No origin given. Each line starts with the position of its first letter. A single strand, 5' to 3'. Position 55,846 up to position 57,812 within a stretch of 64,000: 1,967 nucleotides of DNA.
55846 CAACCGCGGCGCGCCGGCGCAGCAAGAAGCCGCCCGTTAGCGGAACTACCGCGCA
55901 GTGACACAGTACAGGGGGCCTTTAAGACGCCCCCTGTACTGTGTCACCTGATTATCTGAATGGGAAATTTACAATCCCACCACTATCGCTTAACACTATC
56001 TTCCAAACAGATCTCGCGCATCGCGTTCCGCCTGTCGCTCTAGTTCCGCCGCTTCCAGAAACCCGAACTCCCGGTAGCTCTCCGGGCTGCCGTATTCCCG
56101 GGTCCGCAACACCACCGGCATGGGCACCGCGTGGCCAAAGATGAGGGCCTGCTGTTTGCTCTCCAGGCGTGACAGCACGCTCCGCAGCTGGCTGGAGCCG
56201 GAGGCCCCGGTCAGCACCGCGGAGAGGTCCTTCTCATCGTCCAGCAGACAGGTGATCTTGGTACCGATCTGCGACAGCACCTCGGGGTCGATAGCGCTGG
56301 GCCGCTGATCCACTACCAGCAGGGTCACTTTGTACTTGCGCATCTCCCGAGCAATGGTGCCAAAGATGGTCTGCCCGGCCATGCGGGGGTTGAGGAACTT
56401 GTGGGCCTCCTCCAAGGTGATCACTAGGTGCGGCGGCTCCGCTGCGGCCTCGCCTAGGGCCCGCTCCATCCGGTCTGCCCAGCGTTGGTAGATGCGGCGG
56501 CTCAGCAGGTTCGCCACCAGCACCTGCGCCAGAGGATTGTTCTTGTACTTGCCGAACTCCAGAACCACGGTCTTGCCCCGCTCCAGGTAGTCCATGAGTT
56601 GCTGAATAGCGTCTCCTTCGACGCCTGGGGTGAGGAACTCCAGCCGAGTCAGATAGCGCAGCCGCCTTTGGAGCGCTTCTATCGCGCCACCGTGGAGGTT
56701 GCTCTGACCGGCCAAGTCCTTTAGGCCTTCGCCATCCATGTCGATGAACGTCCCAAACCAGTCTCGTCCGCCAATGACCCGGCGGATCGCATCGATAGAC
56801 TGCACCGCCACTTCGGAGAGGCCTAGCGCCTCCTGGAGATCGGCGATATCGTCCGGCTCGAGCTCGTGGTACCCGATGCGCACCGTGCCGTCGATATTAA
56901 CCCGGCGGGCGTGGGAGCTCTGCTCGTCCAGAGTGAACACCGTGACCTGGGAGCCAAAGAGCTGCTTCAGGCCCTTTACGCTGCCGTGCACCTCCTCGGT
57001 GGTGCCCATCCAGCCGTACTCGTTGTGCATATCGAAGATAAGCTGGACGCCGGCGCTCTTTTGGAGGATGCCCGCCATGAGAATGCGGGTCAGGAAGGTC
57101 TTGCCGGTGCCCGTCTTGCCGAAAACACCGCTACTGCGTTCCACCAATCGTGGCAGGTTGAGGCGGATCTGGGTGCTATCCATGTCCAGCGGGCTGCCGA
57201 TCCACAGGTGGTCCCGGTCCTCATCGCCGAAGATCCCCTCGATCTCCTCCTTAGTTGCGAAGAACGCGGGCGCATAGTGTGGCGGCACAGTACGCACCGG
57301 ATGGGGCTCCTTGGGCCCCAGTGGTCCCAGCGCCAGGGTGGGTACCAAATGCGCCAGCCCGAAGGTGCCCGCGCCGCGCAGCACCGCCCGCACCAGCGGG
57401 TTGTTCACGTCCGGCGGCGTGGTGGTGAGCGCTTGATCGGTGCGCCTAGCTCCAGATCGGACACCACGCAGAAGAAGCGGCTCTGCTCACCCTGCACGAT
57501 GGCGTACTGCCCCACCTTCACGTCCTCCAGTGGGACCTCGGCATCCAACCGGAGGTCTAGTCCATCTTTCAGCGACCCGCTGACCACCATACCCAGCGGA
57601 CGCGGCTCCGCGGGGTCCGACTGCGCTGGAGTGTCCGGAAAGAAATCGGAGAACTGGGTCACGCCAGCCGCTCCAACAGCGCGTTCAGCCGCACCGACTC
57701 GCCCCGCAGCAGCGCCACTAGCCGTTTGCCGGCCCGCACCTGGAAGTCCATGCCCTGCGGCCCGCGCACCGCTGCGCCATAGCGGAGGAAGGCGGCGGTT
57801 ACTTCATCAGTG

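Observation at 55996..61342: NurA-like nuclease and HerA/DUF87 ATPase cluster with extra HAS-barrel ORFs, downstream of selB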

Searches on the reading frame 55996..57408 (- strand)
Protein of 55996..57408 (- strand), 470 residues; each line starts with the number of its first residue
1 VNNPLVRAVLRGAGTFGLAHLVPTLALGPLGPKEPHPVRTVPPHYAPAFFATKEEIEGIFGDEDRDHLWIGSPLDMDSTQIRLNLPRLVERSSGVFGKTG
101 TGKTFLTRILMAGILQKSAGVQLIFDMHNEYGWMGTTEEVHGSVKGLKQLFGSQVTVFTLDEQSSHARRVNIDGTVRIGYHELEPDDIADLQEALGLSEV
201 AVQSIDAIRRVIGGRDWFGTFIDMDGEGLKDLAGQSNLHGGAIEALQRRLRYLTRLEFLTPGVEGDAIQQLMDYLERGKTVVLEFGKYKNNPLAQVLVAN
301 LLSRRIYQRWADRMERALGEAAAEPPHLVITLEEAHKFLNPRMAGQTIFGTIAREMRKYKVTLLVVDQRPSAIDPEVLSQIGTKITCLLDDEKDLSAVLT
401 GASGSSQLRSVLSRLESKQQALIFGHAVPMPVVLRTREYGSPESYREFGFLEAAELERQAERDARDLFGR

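Call 3: search_protein_families(library=pfam, proteins=[window:55996-57408:-], max_evalue=0.1)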
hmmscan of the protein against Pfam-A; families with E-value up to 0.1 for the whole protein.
window:55996-57408:- (470 aa): 9 families
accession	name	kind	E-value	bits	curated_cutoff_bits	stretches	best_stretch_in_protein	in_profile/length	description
PF01935.23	DUF87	-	8.9e-30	104.9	23.2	1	70-306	3-220/220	Helicase HerA, central domain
PF00004.35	AAA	-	0.00037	21.4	21.2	0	296-385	29-127/131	ATPase family associated with various cellular activities (AAA)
PF05872.18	HerA_C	-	0.0012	18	22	1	321-386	252-318/502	Helicase HerA-like C-terminal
PF13401.12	AAA_22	-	0.0021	18.8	27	0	95-117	10-32/130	AAA domain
PF13191.12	AAA_16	-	0.0027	18.6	32.6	0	304-364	113-165/167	AAA ATPase domain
PF12846.13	AAA_10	-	0.024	14.1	27.5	0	93-143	24-74/362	AAA-like domain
PF13481.12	AAA_25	-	0.052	13.6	27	0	94-149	37-93/195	AAA domain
PF07643.16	DUF1598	-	0.06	14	25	0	188-210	33-55/84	Protein of unknown function (DUF1598)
PF20600.3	ExoX-like_C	-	0.068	13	26.5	0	283-297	1-15/30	Exodeoxyribonuclease X-like C-terminal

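Call 4: search_protein_families(library=ncbifam, proteins=[window:55996-57408:-], max_evalue=0.1)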
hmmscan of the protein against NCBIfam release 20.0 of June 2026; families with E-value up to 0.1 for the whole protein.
window:55996-57408:- (470 aa): 11 families
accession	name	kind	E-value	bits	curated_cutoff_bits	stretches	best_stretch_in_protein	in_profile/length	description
NF042943.1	HerA_antiphage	equivalog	3.1e-24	85.5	800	2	329-438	436-551/566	anti-phage-associated helicase HerA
NF040819.1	helicase_HerA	equivalog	1.6e-21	76.5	970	2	307-442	386-520/561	DNA double-strand break repair helicase HerA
NF040937.1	HerA_Thermprot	equivalog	1.5e-19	69.8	800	2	272-439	301-464/487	DNA double-strand break repair helicase HerA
NF053655.1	CedD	equivalog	2.8e-16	59.3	600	2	297-436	390-525/527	DNA-translocating ATPase CedD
NF042944.1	HerA_antiphage_2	equivalog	1.5e-15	57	850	2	313-446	414-552/576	anti-phage-associated helicase HerA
NF033849.1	ser_rich_anae_1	subfamily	1.9e-10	38.8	650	1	233-400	928-1101/1163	serine-rich protein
NF041214.1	plasmid_TraB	equivalog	0.00076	18.1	800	1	300-393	325-413/639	plasmid transfer protein TraB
NF045975.1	VirB4_plasma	equivalog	0.0019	16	590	0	95-134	520-558/894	Mbov_0397 family ICE element conjugal transfer ATPase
TIGR03410.1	urea_trans_UrtE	equivalog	0.048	13.1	285.8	0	90-120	26-55/230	urea ABC transporter ATP-binding subunit UrtE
TIGR03925.1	T7SS_EccC_b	equivalog_domain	0.09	11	346.55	0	95-119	366-390/564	type VII secretion protein EccCb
TIGR03928.1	T7_EssCb_Firm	equivalog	0.094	10.2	778.4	0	324-399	912-989/1296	type VII secretion protein EssC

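Call 5: search_protein_families(library=padloc, proteins=[window:55996-57408:-], max_evalue=0.1)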
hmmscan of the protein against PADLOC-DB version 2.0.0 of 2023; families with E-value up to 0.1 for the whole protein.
window:55996-57408:- (470 aa): 15 families
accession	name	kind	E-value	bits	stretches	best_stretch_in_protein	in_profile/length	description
PDLC04105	HerA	-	6.7e-30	102.2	2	297-438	396-537/576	-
PDLC02185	HerA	-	1e-24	85.2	2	329-438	448-563/585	-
PDLC04100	HerA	-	1.2e-22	78.4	2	329-438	442-557/580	-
PDLC04102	HerA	-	1.2e-22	78.1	1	298-439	483-622/654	-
PDLC04103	HerA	-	3.7e-19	66.5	2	324-437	439-557/579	-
PDLC04106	HerA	-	2.2e-17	60.8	2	323-438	508-630/667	-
PDLC04140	mad8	-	1.3e-15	55.8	1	93-435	30-298/314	mads_8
PDLC04098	HerA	-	5.2e-15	53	2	312-438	515-648/686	-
PDLC02188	HerA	-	6.5e-14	49.7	2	323-452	425-558/578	-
PDLC04097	HerA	-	5.5e-11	39.8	2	298-438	450-594/618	-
PDLC04104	HerA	-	6e-11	39.7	1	297-435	197-335/379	-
PDLC01055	HerA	-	2.4e-06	24.6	1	70-131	140-199/532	Type III coevolved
PDLC04099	HerA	-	0.00019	18.8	1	68-132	147-211/214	-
PDLC04107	HerA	-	0.00019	18.6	1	77-134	156-213/306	-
PDLC04101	HerA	-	0.00034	17.5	1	66-136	144-214/400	-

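Call 7: search_solved_structures(query=window:55996-57408:-, max_evalue=0.01, show_alignments=1)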
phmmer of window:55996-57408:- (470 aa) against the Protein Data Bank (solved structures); distinct sequences matched with E-value up to 0.01: 9.
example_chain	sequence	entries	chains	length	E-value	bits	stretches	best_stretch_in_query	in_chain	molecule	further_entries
8wiv_A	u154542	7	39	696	1.5e-20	76.8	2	317-432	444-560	Helicase HerA central domain-containing protein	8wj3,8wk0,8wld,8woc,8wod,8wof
9x1l_A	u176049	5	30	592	3.8e-17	65.6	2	321-467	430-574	DNA helicase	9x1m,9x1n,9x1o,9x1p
4d2i_A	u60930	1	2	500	2.4e-16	63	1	270-436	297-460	HERA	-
8ziq_M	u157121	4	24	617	5e-13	52.1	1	258-433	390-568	HerA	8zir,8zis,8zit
8j4u_M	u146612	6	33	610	4.4e-12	48.9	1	308-436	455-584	Nucleoside triphosphate hydrolase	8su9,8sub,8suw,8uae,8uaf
8xau_A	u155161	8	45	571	5.5e-11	45.3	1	298-452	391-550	ATP-binding protein | HerA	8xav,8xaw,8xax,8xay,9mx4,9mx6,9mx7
9c1m_M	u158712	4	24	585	1.2e-10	44.3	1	266-443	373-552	ATP-binding protein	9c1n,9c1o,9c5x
8wet_A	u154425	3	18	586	2.3e-08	36.7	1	236-397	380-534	TdpA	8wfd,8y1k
8yho_A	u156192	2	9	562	1e-06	31.3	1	330-438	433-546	DUF87 domain-containing protein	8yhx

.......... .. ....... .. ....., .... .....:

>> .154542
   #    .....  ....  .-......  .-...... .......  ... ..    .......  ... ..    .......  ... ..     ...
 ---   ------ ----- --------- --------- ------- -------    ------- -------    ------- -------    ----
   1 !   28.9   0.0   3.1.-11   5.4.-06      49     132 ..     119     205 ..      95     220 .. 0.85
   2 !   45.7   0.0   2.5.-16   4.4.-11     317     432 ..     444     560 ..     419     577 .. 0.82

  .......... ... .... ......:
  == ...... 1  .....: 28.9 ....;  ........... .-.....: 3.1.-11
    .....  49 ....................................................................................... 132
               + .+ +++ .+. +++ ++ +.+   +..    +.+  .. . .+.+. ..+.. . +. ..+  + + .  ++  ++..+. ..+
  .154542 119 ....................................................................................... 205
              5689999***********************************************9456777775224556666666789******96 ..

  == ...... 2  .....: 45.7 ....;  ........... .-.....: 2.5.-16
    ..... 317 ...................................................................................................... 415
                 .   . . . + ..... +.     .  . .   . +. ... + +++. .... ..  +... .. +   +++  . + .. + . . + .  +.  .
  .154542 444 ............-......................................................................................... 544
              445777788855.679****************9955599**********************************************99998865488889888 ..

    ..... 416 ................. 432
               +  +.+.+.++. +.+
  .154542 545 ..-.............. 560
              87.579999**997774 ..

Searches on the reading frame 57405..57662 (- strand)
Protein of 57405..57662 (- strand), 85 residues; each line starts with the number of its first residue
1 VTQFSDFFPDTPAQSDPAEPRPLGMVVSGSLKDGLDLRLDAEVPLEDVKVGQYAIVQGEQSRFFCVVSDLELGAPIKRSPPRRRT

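Call 3: search_protein_families(library=pfam, proteins=[window:57405-57662:-], max_evalue=0.1)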
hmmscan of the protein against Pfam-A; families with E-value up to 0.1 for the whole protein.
window:57405-57662:- (85 aa): 1 family
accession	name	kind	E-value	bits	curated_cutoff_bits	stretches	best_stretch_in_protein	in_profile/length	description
PF09378.16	HAS-barrel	-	5e-05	23.8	25.2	1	24-74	2-49/90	HAS barrel domain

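Call 4: search_protein_families(library=ncbifam, proteins=[window:57405-57662:-], max_evalue=0.1)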
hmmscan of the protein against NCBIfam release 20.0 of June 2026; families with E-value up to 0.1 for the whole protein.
window:57405-57662:- (85 aa): 0 families

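Call 5: search_protein_families(library=padloc, proteins=[window:57405-57662:-], max_evalue=0.1)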
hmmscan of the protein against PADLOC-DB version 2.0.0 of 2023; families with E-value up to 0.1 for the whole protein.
window:57405-57662:- (85 aa): 0 families

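Call 44: find_encoding_contigs(protein=window:57405-57662:-, flank=3000, max_places=5)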
Protein window:57405-57662:- (85 aa): no gene with exactly this product is on record in the collection.
